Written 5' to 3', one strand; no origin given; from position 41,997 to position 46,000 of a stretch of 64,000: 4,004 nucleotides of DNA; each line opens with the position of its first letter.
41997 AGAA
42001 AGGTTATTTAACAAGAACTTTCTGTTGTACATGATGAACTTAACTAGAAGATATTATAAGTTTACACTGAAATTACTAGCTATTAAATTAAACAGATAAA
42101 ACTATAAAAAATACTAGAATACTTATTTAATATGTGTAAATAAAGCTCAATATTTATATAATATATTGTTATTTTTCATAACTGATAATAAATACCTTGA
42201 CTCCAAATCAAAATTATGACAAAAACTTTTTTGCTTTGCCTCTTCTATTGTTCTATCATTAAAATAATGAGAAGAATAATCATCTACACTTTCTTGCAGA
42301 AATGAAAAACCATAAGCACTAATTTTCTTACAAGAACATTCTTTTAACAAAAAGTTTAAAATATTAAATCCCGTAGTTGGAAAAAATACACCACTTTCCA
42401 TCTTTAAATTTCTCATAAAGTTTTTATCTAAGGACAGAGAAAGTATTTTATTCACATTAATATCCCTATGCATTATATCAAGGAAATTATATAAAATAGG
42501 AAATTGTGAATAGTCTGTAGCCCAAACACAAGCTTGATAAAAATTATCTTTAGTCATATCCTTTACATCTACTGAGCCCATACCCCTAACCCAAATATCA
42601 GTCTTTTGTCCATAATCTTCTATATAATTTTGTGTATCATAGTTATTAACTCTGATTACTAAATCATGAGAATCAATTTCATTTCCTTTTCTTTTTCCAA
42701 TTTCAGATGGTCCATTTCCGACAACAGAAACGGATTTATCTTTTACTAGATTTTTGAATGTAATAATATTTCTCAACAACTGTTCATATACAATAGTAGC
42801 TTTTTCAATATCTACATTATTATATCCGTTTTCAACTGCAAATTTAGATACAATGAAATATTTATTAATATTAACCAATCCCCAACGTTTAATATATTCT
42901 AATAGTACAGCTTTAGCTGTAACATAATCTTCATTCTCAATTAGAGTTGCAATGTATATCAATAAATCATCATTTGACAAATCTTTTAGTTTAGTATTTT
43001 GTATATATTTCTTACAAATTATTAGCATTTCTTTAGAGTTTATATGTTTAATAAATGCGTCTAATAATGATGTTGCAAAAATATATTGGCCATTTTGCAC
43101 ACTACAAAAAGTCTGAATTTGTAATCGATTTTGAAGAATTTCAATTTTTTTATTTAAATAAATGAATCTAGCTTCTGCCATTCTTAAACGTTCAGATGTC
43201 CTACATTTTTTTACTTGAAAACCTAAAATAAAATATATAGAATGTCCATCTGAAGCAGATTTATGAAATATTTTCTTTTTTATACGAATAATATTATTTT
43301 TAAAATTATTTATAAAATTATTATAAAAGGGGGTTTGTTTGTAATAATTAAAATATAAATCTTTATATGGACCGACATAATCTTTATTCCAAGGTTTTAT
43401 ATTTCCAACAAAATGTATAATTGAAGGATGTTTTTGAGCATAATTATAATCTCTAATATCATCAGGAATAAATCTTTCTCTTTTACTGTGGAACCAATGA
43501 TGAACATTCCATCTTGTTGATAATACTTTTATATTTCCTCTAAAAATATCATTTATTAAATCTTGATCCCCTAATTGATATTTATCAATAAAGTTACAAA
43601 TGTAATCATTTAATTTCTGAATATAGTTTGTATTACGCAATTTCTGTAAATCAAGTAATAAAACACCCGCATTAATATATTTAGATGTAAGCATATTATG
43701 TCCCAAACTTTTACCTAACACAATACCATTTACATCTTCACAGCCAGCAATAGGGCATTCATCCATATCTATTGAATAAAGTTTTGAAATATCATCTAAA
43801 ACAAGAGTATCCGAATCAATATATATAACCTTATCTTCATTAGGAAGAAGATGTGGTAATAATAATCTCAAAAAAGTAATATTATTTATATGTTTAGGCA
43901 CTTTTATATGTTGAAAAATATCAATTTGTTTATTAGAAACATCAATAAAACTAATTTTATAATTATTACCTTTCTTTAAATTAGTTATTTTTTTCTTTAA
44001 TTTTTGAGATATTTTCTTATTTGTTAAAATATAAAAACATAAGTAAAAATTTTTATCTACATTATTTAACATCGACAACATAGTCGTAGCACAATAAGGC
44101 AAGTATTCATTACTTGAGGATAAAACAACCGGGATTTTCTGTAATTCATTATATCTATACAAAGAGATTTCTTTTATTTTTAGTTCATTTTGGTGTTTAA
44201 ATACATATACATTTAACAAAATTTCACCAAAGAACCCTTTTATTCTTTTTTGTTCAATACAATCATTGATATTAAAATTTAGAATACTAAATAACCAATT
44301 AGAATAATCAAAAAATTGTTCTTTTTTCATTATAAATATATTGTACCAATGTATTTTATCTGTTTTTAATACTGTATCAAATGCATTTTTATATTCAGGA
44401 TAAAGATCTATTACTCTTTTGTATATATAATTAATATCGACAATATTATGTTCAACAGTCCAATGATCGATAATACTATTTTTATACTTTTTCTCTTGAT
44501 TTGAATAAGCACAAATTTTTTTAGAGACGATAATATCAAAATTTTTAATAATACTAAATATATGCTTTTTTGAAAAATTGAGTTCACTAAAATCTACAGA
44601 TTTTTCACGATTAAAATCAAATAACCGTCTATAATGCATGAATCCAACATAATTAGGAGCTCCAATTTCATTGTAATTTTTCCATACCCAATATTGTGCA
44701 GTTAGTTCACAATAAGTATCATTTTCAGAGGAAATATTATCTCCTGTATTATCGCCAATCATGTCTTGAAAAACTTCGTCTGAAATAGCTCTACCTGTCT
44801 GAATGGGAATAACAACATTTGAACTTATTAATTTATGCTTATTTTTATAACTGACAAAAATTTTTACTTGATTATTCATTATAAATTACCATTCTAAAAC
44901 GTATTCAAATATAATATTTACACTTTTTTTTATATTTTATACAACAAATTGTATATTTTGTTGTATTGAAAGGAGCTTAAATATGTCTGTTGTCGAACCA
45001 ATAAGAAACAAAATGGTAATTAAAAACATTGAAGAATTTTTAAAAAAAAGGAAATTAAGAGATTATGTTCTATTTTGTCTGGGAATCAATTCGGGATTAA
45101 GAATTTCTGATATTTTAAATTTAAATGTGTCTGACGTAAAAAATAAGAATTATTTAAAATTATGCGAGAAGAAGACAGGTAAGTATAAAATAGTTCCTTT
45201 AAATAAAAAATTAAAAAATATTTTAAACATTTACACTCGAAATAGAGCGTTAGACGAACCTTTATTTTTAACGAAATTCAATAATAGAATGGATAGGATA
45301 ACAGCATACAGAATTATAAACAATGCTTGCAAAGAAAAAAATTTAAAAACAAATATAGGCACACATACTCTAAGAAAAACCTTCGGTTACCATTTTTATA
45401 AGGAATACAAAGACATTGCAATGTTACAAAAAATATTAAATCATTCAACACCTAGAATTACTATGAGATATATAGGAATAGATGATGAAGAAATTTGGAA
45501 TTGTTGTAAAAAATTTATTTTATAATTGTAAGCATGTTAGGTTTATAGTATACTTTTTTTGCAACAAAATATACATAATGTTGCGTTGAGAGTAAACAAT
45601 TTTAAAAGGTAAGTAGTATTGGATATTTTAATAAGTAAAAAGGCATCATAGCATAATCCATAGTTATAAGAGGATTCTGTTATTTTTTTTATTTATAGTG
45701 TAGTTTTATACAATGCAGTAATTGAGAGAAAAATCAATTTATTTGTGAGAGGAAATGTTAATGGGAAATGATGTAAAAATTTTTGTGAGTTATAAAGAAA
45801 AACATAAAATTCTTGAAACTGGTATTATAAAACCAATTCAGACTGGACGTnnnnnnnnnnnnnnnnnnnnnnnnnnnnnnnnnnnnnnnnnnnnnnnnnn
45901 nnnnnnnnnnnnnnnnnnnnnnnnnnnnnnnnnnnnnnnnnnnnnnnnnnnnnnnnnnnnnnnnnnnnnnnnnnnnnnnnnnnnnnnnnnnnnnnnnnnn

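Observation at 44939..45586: Recombinase-carrying invertible toggle between two divergent glycosyltransferase paralogs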

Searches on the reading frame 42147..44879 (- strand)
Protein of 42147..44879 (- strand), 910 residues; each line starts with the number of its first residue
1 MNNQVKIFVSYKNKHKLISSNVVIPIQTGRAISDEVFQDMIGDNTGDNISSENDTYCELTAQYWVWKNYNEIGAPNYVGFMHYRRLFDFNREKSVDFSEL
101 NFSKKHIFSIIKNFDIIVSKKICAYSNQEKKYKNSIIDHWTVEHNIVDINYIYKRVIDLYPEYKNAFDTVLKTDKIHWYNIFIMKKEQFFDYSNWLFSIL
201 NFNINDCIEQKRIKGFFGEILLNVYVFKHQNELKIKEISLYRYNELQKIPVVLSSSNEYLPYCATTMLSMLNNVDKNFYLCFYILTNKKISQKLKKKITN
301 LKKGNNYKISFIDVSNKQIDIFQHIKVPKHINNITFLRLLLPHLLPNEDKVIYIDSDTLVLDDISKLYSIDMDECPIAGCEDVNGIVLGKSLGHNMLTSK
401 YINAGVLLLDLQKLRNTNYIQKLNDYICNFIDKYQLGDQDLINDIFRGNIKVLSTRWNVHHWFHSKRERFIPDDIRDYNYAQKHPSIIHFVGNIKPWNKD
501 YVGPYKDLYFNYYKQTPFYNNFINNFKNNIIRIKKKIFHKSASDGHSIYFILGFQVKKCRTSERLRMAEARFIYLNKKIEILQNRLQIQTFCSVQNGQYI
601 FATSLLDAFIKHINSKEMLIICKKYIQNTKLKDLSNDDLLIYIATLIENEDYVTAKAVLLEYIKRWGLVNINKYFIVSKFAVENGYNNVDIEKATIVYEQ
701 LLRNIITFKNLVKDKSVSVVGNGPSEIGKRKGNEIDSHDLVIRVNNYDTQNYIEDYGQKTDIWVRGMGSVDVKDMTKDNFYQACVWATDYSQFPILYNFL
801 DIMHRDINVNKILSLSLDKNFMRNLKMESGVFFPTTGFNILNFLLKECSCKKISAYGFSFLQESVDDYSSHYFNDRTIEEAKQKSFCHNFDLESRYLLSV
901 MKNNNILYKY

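Call 4: search_protein_families(library=pfam, proteins=[window:42147-44879:-], max_evalue=0.01)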
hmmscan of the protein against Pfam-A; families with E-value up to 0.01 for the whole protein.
window:42147-44879:- (910 aa): 4 families
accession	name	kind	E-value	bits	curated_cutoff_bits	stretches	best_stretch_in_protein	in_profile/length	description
PF14393.11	DUF4422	-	6e-54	183.7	25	1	6-229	1-219/220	Domain of unknown function (DUF4422)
PF01501.26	Glyco_transf_8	-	1.9e-41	142.8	24.3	1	251-499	2-251/253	Glycosyl transferase family 8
PF00777.23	Glyco_transf_29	-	5.7e-20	72.3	23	1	716-902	56-269/272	Glycosyltransferase family 29 (sialyltransferase)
PF09266.15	VirDNA-topo-I_N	-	0.0034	17.9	25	0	312-337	18-43/58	Viral DNA topoisomerase I, N-terminal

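Call 39: find_encoding_contigs(protein=window:42147-44879:-, flank=1500, max_places=10)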
Protein window:42147-44879:- (910 aa): 6 contigs read that carry it; 2 places shown.
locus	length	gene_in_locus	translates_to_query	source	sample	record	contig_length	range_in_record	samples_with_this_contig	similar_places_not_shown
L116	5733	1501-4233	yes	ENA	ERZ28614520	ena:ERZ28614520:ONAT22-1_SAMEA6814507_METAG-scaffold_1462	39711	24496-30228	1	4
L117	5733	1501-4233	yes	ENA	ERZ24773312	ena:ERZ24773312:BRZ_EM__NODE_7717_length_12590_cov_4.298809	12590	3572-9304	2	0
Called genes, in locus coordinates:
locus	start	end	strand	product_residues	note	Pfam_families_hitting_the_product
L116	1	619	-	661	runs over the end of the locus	PF14393:DUF4422, PF01501:Glyco_transf_8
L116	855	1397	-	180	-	PF00589:Phage_integrase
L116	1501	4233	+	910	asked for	PF14393:DUF4422, PF01501:Glyco_transf_8, PF00777:Glyco_transf_29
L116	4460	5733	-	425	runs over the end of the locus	PF01266:DAO (weak), PF01593:Amino_oxidase, PF13450:NAD_binding_8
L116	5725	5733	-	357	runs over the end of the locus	PF01073:3Beta_HSD, PF01370:Epimerase, PF02719:Polysacc_synt_2, PF04321:RmlD_sub_bind, PF16363:GDP_Man_Dehyd, PF07993:NAD_binding_4 (weak)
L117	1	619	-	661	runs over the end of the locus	PF14393:DUF4422, PF01501:Glyco_transf_8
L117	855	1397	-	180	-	PF00589:Phage_integrase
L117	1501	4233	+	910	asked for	PF14393:DUF4422, PF01501:Glyco_transf_8, PF00777:Glyco_transf_29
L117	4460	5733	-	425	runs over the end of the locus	PF01266:DAO (weak), PF01593:Amino_oxidase, PF13450:NAD_binding_8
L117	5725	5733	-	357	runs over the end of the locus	PF01073:3Beta_HSD, PF01370:Epimerase, PF02719:Polysacc_synt_2, PF04321:RmlD_sub_bind, PF16363:GDP_Man_Dehyd, PF07993:NAD_binding_4 (weak)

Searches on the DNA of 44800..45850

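Call 50: search_rna_families(source=window, start=44800, end=45850, threshold=evalue, max_evalue=1)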
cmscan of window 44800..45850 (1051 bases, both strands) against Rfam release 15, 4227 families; matches with E-value up to 1: 0.
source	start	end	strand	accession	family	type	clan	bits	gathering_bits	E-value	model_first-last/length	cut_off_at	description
